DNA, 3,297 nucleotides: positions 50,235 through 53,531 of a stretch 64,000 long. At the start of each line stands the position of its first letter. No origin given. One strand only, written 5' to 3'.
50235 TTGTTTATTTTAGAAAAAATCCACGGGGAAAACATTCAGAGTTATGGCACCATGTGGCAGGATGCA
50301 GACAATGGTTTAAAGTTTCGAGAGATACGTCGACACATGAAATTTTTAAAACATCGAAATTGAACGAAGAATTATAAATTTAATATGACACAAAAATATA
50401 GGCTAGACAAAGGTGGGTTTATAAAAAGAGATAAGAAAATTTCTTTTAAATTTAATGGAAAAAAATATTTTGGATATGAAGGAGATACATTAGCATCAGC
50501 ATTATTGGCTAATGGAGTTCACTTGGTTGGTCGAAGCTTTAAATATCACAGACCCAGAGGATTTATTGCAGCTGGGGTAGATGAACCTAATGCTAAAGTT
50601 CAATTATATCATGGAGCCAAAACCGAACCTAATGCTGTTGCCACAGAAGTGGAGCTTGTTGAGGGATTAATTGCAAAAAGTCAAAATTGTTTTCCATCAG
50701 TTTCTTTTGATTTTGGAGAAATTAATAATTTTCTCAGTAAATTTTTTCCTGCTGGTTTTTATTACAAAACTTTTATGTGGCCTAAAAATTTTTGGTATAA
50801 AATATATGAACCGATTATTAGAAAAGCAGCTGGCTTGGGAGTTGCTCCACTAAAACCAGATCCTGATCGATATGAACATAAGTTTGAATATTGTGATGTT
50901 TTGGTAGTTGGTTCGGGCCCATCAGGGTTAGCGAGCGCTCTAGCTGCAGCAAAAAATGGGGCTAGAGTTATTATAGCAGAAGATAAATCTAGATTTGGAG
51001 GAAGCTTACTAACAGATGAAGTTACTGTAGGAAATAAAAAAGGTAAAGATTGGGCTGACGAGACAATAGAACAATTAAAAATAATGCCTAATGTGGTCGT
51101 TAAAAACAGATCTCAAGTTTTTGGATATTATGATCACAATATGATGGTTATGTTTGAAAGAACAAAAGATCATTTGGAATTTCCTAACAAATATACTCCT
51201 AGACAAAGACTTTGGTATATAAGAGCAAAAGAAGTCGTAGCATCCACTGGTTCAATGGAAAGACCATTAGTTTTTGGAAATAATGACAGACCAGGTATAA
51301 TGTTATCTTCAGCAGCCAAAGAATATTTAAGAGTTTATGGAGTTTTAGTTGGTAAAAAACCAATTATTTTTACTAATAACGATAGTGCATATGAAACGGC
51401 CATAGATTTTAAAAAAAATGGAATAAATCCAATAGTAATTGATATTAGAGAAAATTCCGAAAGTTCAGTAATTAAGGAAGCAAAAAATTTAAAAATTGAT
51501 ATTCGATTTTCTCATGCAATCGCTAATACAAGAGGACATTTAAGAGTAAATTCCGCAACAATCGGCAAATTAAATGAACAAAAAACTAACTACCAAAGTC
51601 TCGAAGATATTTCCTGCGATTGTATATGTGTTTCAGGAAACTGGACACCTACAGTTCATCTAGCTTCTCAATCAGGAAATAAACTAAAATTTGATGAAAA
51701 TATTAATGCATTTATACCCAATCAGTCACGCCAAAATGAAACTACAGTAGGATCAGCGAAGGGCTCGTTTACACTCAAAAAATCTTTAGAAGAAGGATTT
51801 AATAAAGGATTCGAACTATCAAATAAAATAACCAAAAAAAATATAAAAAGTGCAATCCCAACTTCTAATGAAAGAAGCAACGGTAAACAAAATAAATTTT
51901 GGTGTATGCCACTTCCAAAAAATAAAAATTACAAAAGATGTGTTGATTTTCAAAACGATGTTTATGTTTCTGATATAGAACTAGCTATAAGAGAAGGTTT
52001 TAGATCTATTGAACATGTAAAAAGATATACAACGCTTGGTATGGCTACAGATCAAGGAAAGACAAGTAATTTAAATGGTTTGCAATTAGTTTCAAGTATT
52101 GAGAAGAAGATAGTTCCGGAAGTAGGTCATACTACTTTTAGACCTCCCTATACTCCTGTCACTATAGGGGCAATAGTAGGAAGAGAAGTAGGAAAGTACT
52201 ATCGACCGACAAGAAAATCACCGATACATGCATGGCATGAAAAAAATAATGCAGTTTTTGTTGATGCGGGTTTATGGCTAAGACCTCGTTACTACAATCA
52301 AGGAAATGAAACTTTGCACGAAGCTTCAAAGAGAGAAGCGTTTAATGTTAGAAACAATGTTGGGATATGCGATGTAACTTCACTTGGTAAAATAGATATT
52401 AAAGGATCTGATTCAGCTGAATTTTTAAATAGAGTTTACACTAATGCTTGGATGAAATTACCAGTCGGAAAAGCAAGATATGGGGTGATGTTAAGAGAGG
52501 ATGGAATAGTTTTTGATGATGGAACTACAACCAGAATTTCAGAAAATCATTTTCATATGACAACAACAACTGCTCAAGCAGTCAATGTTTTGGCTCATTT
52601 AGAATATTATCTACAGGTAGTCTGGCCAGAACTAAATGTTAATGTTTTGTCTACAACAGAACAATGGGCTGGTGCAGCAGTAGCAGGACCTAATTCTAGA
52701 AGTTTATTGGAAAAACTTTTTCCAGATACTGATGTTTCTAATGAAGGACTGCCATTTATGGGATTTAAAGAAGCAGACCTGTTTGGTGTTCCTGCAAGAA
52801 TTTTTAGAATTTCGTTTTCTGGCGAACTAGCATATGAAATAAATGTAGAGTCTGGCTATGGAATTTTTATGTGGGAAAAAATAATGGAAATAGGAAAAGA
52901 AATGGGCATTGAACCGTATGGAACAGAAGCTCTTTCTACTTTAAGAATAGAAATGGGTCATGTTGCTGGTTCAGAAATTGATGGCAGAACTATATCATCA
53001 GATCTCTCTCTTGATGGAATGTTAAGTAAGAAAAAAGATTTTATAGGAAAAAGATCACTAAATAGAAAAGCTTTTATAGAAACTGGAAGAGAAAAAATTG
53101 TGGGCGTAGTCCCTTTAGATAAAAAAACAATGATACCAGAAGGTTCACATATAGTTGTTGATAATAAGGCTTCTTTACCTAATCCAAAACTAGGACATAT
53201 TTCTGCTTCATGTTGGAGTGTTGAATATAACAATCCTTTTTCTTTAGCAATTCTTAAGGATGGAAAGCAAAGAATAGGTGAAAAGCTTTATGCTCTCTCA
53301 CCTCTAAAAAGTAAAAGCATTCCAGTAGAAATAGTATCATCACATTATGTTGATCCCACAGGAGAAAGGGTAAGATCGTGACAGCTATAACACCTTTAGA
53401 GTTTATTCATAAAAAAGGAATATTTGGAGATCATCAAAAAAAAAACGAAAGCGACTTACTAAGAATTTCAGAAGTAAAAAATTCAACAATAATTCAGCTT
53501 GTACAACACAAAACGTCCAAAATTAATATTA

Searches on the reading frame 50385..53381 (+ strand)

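Call 7: search_protein_families(library=ncbifam, proteins=[window:50385-53381:+], max_evalue=0.00001)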
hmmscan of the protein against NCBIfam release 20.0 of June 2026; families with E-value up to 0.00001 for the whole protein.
window:50385-53381:+ (998 aa): 18 families
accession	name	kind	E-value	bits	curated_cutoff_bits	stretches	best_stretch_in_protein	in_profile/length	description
TIGR01372.1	soxA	subfamily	0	1333.3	1164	1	3-997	2-995/996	sarcosine oxidase subunit alpha family protein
NF001567.0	PRK00389.1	subfamily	6.4e-44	150.4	300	1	609-990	3-354/359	glycine cleavage system aminomethyltransferase GcvT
NF053776.1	TmaoDeMthMsil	equivalog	3.7e-41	141.5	1100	1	607-998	383-763/763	trimethylamine N-oxide demethylase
TIGR00528.1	gcvT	equivalog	1.1e-35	123.3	235.85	1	610-989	2-360/362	glycine cleavage system aminomethyltransferase GcvT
NF010093.0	PRK13579.1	equivalog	7.2e-28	97.4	459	1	609-992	9-367/371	glycine cleavage system aminomethyltransferase GcvT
NF009133.0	PRK12486.1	equivalog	5.3e-19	68.4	410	1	649-968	45-350/369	dimethylsulfoniopropionate demethylase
NF004789.0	PRK06134.1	subfamily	2.2e-09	36.4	747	1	165-207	8-50/581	FAD-dependent oxidoreductase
NF053677.1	Desat2ChcC2Cyan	equivalog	1.6e-08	33.4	900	1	170-229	1-63/558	4-oxocyclohex-2-ene-1-carboxylate 5-dehydrogenase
TIGR01292.1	TRX_reduct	equivalog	3.2e-08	32.7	343.45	1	171-429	2-245/300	thioredoxin-disulfide reductase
NF003585.0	PRK05249.1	equivalog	1.4e-07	30.6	465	1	166-208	4-45/464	Si-specific NAD(P)(+) transhydrogenase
NF009473.0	PRK12835.1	subfamily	3.2e-07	29.2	837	1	169-267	11-118/585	FAD-binding protein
TIGR04018.1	Bthiol_YpdA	hypoth_equivalog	3.7e-07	29.2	339.9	0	171-200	1-30/316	YpdA family putative bacillithiol disulfide reductase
TIGR03997.1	mycofact_OYE_2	equivalog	6.8e-07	28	793.15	1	171-226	381-436/645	mycofactocin system FadH/OYE family oxidoreductase 2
NF009477.0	PRK12843.1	equivalog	8.3e-07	27.8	758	1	168-210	15-57/578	FAD-dependent oxidoreductase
NF005882.1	PRK07843.1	equivalog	1.7e-06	26.8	788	1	171-207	3-39/547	3-oxosteroid 1-dehydrogenase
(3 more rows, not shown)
